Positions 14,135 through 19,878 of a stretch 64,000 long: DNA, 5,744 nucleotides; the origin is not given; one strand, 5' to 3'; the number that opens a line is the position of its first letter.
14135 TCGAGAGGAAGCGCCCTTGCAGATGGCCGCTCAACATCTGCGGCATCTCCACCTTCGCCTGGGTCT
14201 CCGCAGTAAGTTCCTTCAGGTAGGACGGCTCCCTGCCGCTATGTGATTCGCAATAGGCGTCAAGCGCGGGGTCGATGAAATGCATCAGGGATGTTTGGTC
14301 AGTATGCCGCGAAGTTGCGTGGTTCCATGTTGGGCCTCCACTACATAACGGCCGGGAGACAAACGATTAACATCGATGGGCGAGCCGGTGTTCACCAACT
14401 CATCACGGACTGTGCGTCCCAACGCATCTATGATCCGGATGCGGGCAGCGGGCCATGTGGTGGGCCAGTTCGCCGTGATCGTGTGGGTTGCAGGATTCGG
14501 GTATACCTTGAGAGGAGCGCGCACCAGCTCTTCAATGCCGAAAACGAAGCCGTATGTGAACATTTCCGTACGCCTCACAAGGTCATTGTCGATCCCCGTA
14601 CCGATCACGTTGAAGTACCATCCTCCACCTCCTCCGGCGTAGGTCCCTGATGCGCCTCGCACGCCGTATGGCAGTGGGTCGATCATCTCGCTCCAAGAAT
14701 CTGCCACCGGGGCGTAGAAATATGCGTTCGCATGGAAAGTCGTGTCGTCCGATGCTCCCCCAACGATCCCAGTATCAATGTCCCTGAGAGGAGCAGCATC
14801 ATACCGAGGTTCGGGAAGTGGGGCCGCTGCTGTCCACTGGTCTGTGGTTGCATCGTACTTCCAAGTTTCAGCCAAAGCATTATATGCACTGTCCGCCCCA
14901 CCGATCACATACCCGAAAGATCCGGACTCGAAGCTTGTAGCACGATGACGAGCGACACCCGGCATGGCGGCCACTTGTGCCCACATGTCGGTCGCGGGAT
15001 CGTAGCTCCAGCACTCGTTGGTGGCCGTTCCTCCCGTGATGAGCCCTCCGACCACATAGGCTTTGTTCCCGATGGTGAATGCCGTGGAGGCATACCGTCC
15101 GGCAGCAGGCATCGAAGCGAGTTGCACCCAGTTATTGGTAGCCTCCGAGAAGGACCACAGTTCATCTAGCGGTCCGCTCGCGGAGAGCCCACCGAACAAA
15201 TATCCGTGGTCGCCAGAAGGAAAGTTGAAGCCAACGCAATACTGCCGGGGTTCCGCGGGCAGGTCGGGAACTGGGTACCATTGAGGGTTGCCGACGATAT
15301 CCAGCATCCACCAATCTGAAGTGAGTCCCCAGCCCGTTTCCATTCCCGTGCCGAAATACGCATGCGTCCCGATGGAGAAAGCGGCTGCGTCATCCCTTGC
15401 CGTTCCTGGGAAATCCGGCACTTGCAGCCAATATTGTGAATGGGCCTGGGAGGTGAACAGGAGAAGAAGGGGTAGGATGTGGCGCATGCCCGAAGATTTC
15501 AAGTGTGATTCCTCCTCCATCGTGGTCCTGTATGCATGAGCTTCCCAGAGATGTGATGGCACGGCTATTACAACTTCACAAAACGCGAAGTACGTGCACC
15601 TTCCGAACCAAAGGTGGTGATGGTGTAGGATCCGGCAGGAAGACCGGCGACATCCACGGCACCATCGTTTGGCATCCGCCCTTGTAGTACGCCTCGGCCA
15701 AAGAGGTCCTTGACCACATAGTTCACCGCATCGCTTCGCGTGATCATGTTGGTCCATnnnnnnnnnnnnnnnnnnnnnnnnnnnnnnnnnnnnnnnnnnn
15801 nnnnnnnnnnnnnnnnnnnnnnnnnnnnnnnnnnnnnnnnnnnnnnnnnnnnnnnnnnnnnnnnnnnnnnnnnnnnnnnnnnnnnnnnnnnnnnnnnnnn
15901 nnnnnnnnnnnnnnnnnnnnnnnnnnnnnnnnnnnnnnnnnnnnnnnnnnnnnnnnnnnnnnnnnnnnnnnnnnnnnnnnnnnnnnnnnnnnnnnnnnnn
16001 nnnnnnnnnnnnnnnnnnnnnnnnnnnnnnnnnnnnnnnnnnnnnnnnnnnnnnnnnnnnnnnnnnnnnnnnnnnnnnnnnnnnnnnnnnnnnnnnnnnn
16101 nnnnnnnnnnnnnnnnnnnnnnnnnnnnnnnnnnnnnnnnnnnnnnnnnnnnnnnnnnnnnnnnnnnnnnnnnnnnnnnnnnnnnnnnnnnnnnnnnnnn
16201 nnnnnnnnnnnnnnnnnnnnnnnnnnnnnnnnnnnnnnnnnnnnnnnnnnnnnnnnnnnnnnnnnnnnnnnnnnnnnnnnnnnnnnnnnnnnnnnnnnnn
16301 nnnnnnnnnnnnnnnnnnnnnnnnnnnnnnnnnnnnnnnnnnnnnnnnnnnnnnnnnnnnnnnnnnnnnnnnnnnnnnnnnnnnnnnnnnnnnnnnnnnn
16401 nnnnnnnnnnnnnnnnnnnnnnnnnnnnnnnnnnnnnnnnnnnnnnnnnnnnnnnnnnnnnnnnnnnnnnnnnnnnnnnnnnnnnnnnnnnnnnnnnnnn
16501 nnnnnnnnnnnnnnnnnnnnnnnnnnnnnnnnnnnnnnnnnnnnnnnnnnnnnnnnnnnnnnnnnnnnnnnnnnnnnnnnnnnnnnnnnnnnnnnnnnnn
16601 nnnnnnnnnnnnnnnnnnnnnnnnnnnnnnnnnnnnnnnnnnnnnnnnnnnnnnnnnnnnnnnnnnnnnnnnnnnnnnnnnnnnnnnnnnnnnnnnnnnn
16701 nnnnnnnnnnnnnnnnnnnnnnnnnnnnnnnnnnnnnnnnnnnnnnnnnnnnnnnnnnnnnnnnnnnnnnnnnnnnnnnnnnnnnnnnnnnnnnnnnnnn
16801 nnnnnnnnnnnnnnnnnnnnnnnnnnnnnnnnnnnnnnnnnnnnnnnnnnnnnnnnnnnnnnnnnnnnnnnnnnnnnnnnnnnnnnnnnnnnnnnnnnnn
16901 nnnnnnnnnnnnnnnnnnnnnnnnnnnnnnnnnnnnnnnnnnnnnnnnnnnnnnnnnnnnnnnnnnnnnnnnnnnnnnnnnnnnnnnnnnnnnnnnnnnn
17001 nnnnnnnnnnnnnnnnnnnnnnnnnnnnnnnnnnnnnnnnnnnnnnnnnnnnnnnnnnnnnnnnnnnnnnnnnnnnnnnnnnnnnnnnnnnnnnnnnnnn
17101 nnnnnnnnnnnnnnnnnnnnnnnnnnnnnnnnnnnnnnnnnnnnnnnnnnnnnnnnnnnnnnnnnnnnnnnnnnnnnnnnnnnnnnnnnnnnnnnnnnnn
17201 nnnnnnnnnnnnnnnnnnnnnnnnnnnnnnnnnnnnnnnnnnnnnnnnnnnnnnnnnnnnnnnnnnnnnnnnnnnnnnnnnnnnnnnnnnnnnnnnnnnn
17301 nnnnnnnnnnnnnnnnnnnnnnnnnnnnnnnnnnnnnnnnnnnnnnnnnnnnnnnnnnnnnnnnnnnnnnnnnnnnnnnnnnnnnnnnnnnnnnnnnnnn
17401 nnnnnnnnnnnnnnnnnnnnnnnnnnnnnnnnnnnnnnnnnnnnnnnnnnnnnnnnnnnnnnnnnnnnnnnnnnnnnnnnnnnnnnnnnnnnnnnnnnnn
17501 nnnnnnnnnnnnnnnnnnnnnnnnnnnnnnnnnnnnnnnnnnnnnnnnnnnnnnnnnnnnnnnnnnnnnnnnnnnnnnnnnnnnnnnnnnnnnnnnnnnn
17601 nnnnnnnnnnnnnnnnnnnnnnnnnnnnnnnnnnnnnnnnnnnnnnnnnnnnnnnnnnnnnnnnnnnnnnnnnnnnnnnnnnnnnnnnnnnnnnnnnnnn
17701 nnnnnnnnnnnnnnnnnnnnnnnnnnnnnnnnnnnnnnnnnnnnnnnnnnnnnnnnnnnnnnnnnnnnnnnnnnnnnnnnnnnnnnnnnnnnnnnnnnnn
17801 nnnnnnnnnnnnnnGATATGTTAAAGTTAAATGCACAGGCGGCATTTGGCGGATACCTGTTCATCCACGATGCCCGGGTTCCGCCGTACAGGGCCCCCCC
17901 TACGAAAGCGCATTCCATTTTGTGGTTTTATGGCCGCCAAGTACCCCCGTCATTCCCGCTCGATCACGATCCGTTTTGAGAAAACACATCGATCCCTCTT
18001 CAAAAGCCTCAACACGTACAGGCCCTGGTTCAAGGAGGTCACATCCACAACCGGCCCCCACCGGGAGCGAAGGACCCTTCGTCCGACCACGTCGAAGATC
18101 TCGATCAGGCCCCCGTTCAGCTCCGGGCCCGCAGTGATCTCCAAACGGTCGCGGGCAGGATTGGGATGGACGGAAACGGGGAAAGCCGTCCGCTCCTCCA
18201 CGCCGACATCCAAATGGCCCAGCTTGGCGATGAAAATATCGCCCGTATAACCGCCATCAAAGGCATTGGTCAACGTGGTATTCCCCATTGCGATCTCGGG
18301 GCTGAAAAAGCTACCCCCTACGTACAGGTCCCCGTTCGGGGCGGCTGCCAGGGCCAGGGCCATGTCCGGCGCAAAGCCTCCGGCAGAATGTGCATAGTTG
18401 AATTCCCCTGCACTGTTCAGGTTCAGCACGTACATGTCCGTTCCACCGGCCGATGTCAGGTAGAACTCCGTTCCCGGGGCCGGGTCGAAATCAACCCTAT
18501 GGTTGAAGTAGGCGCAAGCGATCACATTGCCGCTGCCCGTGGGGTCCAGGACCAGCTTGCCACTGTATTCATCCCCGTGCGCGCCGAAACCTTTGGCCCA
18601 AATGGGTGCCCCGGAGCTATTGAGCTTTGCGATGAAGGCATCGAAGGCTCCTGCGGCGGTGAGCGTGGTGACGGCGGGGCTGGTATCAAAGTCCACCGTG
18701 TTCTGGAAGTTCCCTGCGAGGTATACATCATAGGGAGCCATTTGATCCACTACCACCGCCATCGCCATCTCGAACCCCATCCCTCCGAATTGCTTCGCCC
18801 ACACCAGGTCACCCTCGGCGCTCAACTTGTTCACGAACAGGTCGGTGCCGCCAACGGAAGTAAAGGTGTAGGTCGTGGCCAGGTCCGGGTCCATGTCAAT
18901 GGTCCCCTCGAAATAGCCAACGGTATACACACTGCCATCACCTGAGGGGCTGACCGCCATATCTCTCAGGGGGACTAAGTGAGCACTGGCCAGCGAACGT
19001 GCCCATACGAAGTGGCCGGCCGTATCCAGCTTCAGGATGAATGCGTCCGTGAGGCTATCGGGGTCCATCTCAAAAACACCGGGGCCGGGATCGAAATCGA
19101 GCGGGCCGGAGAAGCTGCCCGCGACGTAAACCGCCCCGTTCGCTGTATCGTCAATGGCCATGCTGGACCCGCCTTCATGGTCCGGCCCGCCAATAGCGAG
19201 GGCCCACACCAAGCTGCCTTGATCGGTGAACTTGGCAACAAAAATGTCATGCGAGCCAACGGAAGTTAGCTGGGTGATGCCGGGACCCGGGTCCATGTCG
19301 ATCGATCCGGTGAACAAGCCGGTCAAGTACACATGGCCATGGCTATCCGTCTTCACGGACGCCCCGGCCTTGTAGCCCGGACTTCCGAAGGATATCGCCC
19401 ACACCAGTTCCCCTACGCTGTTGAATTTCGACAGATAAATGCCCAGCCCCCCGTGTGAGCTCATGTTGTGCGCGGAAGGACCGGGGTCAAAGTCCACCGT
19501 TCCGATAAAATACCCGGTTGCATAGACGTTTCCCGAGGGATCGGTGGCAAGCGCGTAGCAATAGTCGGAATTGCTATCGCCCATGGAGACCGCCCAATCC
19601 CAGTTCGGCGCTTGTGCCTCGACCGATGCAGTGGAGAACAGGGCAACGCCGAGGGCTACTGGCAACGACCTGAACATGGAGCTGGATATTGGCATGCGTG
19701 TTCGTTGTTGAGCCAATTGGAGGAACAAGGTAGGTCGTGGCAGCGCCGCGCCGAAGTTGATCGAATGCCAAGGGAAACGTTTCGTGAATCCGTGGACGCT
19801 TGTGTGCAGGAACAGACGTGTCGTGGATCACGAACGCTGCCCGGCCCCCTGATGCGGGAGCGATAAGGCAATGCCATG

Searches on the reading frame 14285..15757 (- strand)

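Call 53: search_protein_families(library=pfam, proteins=[window:14285-15757:-], max_evalue=0.00001)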
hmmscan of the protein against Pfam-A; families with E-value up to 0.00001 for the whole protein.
window:14285-15757:- (490 aa): 10 families
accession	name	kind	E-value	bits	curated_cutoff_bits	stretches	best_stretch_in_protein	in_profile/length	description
PF13418.12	Kelch_4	-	1.4e-29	102.2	21.6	2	170-217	1-48/49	Galactose oxidase, central domain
PF13415.12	Kelch_3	-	1e-26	92.9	22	2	182-226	1-46/48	Galactose oxidase, central domain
PF24681.1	Kelch_KLHDC2_KLHL20_DRC7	-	2.2e-24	86.4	50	1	129-312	7-195/221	KLHDC2/KLHL20/DRC7 Kelch-repeats domain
PF13964.12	Kelch_6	-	4.3e-23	80.9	25.3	1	221-269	2-49/50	Kelch motif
PF01344.31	Kelch_1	-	6.2e-19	67.6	20.1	1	221-266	2-46/46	Kelch motif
PF24981.1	Beta-prop_ATRN-LZTR1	-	1e-18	68.1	50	1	186-312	2-139/289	Attractin/LZTR1 beta-propeller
PF24996.1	NANM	-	2e-12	47.1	45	1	114-239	2-125/350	N-acetylneuraminate epimerase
PF07646.21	Kelch_2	-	7.2e-09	35.6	21.3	0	220-266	1-48/48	Kelch motif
PF18962.6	Por_Secre_tail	-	2.2e-08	34.7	27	1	418-481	1-68/75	Secretion system C-terminal sorting domain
PF25210.1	Kelch_FKB95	-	4.6e-08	33.4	70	1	162-303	25-166/268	FKB95, Kelch-repeats domain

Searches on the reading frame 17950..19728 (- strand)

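Call 53: search_protein_families(library=pfam, proteins=[window:17950-19728:-], max_evalue=0.00001)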
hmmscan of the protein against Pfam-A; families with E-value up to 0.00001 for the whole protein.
window:17950-19728:- (592 aa): 1 family
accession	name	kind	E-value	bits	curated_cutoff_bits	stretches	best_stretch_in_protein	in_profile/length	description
PF18962.6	Por_Secre_tail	-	2e-06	28.4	27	1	520-588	1-74/75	Secretion system C-terminal sorting domain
